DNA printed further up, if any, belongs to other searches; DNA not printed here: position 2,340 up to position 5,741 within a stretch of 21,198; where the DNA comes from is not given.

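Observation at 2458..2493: Leader mini-ORF with a consensus RBS overlapping the mod start (ATGA): translational coupling via a uORF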

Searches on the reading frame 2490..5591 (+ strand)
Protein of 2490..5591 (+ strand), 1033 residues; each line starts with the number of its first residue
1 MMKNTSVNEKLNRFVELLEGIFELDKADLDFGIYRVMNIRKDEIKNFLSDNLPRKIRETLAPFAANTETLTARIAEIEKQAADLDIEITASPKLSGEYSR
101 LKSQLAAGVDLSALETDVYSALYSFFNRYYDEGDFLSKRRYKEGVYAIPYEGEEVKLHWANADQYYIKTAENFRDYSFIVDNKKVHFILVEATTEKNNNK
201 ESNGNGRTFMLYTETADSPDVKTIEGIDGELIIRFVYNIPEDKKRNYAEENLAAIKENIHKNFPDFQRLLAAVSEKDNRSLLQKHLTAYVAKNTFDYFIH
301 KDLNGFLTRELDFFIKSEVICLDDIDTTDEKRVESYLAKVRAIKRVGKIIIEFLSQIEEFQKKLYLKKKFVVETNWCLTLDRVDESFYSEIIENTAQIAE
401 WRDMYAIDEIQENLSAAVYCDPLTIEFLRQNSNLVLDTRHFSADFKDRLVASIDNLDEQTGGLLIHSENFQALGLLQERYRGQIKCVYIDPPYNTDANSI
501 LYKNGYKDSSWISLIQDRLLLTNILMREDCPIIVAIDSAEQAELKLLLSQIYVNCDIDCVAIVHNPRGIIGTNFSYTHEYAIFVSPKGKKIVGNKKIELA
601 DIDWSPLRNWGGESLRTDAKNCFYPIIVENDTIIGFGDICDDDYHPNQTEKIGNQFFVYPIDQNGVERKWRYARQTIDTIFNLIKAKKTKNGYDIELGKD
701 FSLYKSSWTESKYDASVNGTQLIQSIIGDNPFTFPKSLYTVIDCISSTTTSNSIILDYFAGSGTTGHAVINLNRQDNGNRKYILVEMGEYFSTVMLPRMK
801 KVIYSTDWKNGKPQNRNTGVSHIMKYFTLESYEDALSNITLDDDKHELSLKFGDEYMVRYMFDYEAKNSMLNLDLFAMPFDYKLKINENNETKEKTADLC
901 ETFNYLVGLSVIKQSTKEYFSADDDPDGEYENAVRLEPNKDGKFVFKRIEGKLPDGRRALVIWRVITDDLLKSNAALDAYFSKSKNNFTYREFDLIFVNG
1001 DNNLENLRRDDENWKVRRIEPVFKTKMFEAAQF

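Call 3: search_protein_families(library=pfam, proteins=[window:2490-5591:+])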
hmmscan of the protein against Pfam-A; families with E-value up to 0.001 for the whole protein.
window:2490-5591:+ (1033 aa): 1 family
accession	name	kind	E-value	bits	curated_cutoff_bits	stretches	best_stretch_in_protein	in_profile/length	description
PF01555.25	N6_N4_Mtase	-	2.5e-20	73.8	26.7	1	484-791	1-215/221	DNA methylase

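Call 5: find_homologous_proteins(query=window:2490-5591:+, max_evalue=1e-20)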
Query window:2490-5591:+ (1033 aa): 8000 proteins with E <= 1e-20 among 8000 candidates; the best 120 are listed.
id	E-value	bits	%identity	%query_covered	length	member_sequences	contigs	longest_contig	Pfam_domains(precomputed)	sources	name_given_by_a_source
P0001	0.0e+0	2344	100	100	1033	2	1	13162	PF01555.25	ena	-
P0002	0.0e+0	1629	71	100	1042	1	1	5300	PF01555.25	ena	-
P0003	0.0e+0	1531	67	100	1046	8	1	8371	PF01555.25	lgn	-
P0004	0.0e+0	1529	67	100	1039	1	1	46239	PF01555.25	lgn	-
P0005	0.0e+0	1522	67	99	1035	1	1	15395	PF01555.25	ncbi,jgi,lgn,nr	ncbi:MAG: hypothetical protein LBQ86_09010 [Holophagales bacterium]|jgi:adenine-specific DNA-methylt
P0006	0.0e+0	1520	66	99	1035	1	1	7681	PF01555.25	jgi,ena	-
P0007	0.0e+0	1514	66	100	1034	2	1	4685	PF01555.25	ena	-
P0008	0.0e+0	1505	65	100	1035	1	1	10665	PF01555.25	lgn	-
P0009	0.0e+0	1505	65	100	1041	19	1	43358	PF01555.25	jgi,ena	jgi:adenine-specific DNA-methyltransferase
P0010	0.0e+0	1496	66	100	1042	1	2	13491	PF01555.25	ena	-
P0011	0.0e+0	1488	65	99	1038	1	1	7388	PF01555.25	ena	-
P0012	0.0e+0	1482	65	99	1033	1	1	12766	PF01555.25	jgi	jgi:adenine-specific DNA-methyltransferase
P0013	0.0e+0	1479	64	100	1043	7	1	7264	PF01555.25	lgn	-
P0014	0.0e+0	1471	66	99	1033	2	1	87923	PF01555.25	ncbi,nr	ncbi:MAG: site-specific DNA-methyltransferase [Defluviitaleaceae bacterium]|nr:site-specific DNA-met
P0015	0.0e+0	1465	64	100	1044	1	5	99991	PF01555.25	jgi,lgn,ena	-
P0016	0.0e+0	1452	64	100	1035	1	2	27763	PF01555.25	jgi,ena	-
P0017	0.0e+0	1432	62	99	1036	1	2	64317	PF01555.25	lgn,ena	-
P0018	0.0e+0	1422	64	100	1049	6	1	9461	PF01555.25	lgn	-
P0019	0.0e+0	1418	64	100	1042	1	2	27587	PF01555.25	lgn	-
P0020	0.0e+0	1414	62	99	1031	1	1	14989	PF01555.25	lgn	-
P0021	0.0e+0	1412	64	100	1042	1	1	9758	PF01555.25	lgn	-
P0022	0.0e+0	1408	63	100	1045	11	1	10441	PF01555.25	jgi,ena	-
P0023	0.0e+0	1406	62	100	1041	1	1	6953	PF01555.25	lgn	-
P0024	0.0e+0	1396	63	100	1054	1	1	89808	PF01555.25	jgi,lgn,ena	-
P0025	0.0e+0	1390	61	100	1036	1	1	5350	PF01555.25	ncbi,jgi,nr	ncbi:MAG: hypothetical protein LBG48_06190 [Rickettsiales bacterium]|jgi:adenine-specific DNA-methyl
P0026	0.0e+0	1388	62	100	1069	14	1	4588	PF01555.25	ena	-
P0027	0.0e+0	1381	61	100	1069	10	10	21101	PF01555.25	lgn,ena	-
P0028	0.0e+0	1379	62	100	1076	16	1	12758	PF01555.25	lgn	-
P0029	0.0e+0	1378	63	100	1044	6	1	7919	PF01555.25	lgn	-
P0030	0.0e+0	1377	62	100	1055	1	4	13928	PF01555.25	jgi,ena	-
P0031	0.0e+0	1374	62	100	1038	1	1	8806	PF01555.25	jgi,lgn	jgi:adenine-specific DNA-methyltransferase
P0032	0.0e+0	1373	62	100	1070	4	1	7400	PF01555.25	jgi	-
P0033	0.0e+0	1368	61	99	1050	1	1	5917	PF01555.25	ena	-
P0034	0.0e+0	1367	62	100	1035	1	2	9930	PF01555.25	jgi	jgi:adenine-specific DNA-methyltransferase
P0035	0.0e+0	1366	66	89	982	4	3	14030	PF01555.25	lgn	-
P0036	0.0e+0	1366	61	100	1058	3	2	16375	PF01555.25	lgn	-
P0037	0.0e+0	1361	60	100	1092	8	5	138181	PF01555.25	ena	-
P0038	0.0e+0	1358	61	100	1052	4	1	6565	PF01555.25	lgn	-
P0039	0.0e+0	1357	61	99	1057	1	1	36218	PF01555.25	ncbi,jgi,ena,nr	ncbi:MAG: site-specific DNA-methyltransferase [Defluviitaleaceae bacterium]|nr:site-specific DNA-met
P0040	0.0e+0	1354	60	99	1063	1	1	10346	PF01555.25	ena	-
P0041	0.0e+0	1353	60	99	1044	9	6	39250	PF01555.25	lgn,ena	-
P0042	0.0e+0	1351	61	100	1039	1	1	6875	PF01555.25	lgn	-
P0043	0.0e+0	1350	62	99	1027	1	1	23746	PF01555.25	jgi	jgi:adenine-specific DNA-methyltransferase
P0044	0.0e+0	1345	59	99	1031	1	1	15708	PF01555.25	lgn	-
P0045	0.0e+0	1338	59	99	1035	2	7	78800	PF01555.25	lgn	-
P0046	0.0e+0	1337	61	100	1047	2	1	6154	PF01555.25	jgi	-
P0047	0.0e+0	1333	59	99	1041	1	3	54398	PF01555.25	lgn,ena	-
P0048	0.0e+0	1329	59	99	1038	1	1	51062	PF01555.25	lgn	-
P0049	0.0e+0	1327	59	99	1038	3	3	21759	PF01555.25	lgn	-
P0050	0.0e+0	1327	60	99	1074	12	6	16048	PF01555.25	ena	-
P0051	0.0e+0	1327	58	99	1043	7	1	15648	PF01555.25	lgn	-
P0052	0.0e+0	1322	58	99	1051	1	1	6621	PF01555.25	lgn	-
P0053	0.0e+0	1322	59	99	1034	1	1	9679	PF01555.25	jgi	jgi:adenine-specific DNA-methyltransferase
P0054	0.0e+0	1322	58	99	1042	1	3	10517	PF01555.25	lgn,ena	-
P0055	0.0e+0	1317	58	99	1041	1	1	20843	PF01555.25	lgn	-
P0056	0.0e+0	1317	60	99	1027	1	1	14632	PF01555.25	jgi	-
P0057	0.0e+0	1316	58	99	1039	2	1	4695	PF01555.25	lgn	-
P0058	0.0e+0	1315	66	58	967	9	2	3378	PF01555.25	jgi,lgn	jgi:adenine-specific DNA-methyltransferase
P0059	0.0e+0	1312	58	99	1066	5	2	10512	PF01555.25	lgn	-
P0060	0.0e+0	1311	58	99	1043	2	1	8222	PF01555.25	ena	-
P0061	0.0e+0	1309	58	99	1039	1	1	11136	PF01555.25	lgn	-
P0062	0.0e+0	1309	58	100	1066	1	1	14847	PF01555.25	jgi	-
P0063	0.0e+0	1307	69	56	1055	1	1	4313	PF01555.25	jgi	-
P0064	0.0e+0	1307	58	99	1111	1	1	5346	PF01555.25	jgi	-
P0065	0.0e+0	1303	71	53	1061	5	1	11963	PF01555.25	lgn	-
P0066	0.0e+0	1301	58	99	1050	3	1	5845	PF01555.25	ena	-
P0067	0.0e+0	1301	66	57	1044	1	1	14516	PF01555.25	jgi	jgi:adenine-specific DNA-methyltransferase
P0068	0.0e+0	1300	57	99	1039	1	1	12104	PF01555.25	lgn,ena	-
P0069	0.0e+0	1298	58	99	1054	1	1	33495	PF01555.25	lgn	-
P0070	0.0e+0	1297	71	53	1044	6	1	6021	PF01555.25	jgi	jgi:adenine-specific DNA-methyltransferase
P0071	0.0e+0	1290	57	99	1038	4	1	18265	PF01555.25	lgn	-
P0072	0.0e+0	1289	57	99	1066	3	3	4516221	PF01555.25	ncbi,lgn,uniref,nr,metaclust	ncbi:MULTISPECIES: site-specific DNA-methyltransferase [Bacillota]|uniref:Site-specific DNA-methyltr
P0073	0.0e+0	1287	57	100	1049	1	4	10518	PF01555.25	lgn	-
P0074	0.0e+0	1286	57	99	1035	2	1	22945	PF01555.25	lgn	-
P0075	0.0e+0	1286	69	53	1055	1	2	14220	PF01555.25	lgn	-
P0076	0.0e+0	1286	58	100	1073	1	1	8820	PF01555.25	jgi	jgi:adenine-specific DNA-methyltransferase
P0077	0.0e+0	1285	58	99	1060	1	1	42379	PF01555.25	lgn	-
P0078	0.0e+0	1282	58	99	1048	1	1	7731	PF01555.25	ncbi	-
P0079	0.0e+0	1275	64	88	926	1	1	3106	PF01555.25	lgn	-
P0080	0.0e+0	1273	57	99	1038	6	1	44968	PF01555.25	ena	-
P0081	0.0e+0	1271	57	99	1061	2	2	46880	PF01555.25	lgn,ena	-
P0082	0.0e+0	1269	57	99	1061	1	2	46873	PF01555.25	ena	-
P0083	0.0e+0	1266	56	99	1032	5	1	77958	PF01555.25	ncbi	-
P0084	0.0e+0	1265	56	99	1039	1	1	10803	PF01555.25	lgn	-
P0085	0.0e+0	1265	57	99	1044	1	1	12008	PF01555.25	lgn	-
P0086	0.0e+0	1263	65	56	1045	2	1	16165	PF01555.25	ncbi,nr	ncbi:MAG: site-specific DNA-methyltransferase [Candidatus Accumulibacter sp.]|nr:site-specific DNA-m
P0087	0.0e+0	1263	56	99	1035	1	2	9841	PF01555.25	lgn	-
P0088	0.0e+0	1262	56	99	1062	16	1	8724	PF01555.25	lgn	-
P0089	0.0e+0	1261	57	99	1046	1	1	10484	PF01555.25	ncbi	-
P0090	0.0e+0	1261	57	99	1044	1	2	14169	PF01555.25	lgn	-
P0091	0.0e+0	1260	56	99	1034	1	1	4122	PF01555.25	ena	-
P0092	0.0e+0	1260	57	99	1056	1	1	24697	PF01555.25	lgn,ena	-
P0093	0.0e+0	1259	56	99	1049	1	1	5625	PF01555.25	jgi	-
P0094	0.0e+0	1257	57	99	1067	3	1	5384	PF01555.25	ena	-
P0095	0.0e+0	1257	57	98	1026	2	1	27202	PF01555.25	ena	-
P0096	0.0e+0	1254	56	99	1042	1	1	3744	PF01555.25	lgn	-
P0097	0.0e+0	1252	57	99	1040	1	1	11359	PF01555.25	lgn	-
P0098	0.0e+0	1251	57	99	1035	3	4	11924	PF01555.25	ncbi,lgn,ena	-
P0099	0.0e+0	1250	59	99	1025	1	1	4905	PF01555.25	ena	-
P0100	0.0e+0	1249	57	99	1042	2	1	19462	PF01555.25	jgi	-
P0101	0.0e+0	1248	57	99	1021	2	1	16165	PF01555.25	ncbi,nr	ncbi:MAG: site-specific DNA-methyltransferase [Candidatus Accumulibacter sp.]|nr:site-specific DNA-m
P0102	0.0e+0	1247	56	99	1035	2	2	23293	PF01555.25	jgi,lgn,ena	-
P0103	0.0e+0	1246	57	99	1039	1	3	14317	PF01555.25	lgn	-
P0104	0.0e+0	1246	57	99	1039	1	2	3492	PF01555.25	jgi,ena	-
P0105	0.0e+0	1245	57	99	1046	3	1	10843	PF01555.25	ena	-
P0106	0.0e+0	1244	57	99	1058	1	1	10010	PF01555.25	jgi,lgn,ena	-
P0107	0.0e+0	1242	56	99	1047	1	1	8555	PF01555.25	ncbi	-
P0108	0.0e+0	1240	55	99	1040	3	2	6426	PF01555.25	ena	-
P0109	0.0e+0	1240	57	99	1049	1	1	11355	PF01555.25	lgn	-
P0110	0.0e+0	1240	56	99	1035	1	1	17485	PF01555.25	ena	-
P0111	0.0e+0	1239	55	99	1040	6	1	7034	PF01555.25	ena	-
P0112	0.0e+0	1238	57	99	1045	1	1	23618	PF01555.25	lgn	-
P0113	0.0e+0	1238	56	99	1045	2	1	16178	PF01555.25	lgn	-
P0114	0.0e+0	1236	56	99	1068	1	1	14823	PF01555.25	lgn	-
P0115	0.0e+0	1235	56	99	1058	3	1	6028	PF01555.25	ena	-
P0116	0.0e+0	1235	55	98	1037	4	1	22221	PF01555.25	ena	-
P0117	0.0e+0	1235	55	99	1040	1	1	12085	PF01555.25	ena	-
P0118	0.0e+0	1235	57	99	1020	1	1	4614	PF01555.25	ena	-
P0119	0.0e+0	1234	56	99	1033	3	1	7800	PF01555.25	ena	-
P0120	0.0e+0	1233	56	99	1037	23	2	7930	PF01555.25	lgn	-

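Call 9: find_encoding_contigs(protein=P0001, flank=6000, max_places=6)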
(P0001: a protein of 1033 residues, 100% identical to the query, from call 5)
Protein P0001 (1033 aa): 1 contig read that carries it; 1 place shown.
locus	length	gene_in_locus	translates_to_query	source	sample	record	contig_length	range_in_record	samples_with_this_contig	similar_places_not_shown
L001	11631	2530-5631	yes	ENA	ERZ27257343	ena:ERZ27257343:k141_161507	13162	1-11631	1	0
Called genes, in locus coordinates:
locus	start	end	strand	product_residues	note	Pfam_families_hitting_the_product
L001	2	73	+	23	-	?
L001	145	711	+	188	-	-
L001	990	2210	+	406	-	-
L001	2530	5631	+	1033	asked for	PF01555:N6_N4_Mtase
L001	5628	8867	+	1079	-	PF04851:ResIII, PF00270:DEAD (faint)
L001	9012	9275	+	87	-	PF01503:PRA-PH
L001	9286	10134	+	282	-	PF01634:HisG, PF08029:HisG_C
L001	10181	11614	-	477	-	PF01145:Band_7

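Call 10: find_encoding_contigs(protein=P0002, flank=5000, max_places=4)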
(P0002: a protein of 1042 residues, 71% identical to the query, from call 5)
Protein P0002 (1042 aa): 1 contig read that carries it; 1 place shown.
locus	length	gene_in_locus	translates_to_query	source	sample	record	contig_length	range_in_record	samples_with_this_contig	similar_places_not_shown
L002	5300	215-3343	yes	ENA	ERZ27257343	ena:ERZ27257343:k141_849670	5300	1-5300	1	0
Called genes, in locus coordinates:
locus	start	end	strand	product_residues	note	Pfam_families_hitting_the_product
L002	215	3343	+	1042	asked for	PF01555:N6_N4_Mtase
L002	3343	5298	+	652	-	?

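Call 35: find_related_loci(query=A1, collection=genome_contigs, flank=3000)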
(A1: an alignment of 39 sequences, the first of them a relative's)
Query A1 (1033 aa) in genome_contigs; peptide patterns used: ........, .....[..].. (x = any residue, [..] = any of these).
599 stretches matched a pattern (row limit reached: there are more); 573 encode a relative of the query (tblastn E <= 1e-3); the best 80 are kept; 80 distinct loci.
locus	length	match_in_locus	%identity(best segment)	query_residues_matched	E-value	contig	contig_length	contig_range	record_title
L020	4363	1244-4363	54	6-1026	0e+0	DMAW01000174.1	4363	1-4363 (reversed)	MAG TPA_asm: Eubacteriaceae bacterium isolate UBA12179 contig_16916, whole genome shotgun sequence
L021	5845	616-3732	53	7-1031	0e+0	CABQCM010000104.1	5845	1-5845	MAG TPA_asm: uncultured Ruminococcaceae bacterium isolate MGYG-HGUT-00456 genome assembly, contig: GUT_GENOME011023_104,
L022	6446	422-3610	51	7-1031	0e+0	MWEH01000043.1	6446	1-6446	MAG: Firmicutes bacterium ADurb.Bin080 BWX72_contig000043, whole genome shotgun sequence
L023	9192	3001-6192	51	6-1031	0e+0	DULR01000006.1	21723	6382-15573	MAG TPA_asm: Clostridiaceae bacterium isolate AS04akNAM_130 1129_AS04, whole genome shotgun sequence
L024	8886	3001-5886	50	7-1029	0e+0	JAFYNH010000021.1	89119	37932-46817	MAG: Selenomonadaceae bacterium isolate RGIG7246 Water_buffalos_Cecum-3__c213565, whole genome shotgun sequence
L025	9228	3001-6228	49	6-1029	0e+0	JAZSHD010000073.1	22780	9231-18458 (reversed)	MAG: Victivallaceae bacterium isolate T1900044576_TS20190042.MAGScoT_cleanbin_000020 SGB_499_k141_1109668, whole genome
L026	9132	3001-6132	48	7-1029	0e+0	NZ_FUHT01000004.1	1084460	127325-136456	Massiliimalia massiliensis strain Marseille-P2963T, whole genome shotgun sequence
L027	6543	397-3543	47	8-1029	0e+0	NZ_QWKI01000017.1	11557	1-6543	Pseudoflavonifractor sp. 60 Scaffold2_7, whole genome shotgun sequence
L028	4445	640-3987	46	9-1028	0e+0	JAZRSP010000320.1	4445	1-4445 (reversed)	MAG: Victivallaceae bacterium isolate T1900045346_YK20190036.MAGScoT_cleanbin_000026 SGB_6714_k141_1652826, whole genome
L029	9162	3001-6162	47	7-1029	0e+0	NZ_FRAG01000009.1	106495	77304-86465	Paramaledivibacter caminithermalis DSM 15212, whole genome shotgun sequence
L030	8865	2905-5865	45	13-1030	0e+0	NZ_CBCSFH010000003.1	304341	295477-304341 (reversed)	Mesobacillus thioparans strain CIP109765T isolate CIP109765T NODE_0003, whole genome shotgun sequence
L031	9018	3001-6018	46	12-1031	0e+0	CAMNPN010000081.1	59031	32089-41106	MAG: uncultured Prevotella sp. isolate SRR873595_bin.66_metaWRAP_v1.3_MAG genome assembly, contig: ERZ1756110.3407859, w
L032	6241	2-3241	43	13-1029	0e+0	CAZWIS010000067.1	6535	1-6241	MAG TPA_asm: uncultured Candidatus Cloacimonadota bacterium isolate binchicken_co168_130 genome assembly, contig: NODE_1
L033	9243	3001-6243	43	7-1031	0e+0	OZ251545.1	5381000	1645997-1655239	MAG: Gammaproteobacteria bacterium isolate 804a2bfb-9c7e-4e06-b795-02af6ddb82b1 genome assembly, chromosome: 1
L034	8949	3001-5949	44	16-1033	0e+0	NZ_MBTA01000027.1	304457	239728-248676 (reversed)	Pelobium manganitolerans strain YS-25 Y5-25_scaffold6, whole genome shotgun sequence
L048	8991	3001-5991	43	17-1033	0e+0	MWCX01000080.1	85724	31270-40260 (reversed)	MAG: Bacteroidetes bacterium ADurb.Bin174 BWY08_contig000080, whole genome shotgun sequence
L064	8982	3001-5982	42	16-1033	0e+0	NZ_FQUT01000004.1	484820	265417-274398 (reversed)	Chryseobacterium arachidis strain DSM 27619, whole genome shotgun sequence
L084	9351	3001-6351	40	7-1033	0e+0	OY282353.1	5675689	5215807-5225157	MAG: uncultured Gammaproteobacteria bacterium genome assembly, chromosome: 1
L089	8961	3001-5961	42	12-1033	0e+0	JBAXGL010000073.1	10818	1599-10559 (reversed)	MAG: Bacteroidales bacterium isolate ELA296 MAG296_73, whole genome shotgun sequence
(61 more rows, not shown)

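Call 38: search_protein_families(library=ncbifam, proteins=[window:2490-5591:+], max_evalue=0.001)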
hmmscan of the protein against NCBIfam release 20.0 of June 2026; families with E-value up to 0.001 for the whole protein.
window:2490-5591:+ (1033 aa): 2 families
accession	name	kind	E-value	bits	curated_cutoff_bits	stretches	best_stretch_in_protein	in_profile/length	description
NF008572.0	PRK11524.1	equivalog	0.00026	20.2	292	0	733-801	198-258/294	adenine-specific DNA-methyltransferase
NF050803.1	DnaMtaseCcrMCaul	equivalog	0.00033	19.7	830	0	743-806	197-254/350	adenine-specific DNA-methyltransferase CcrM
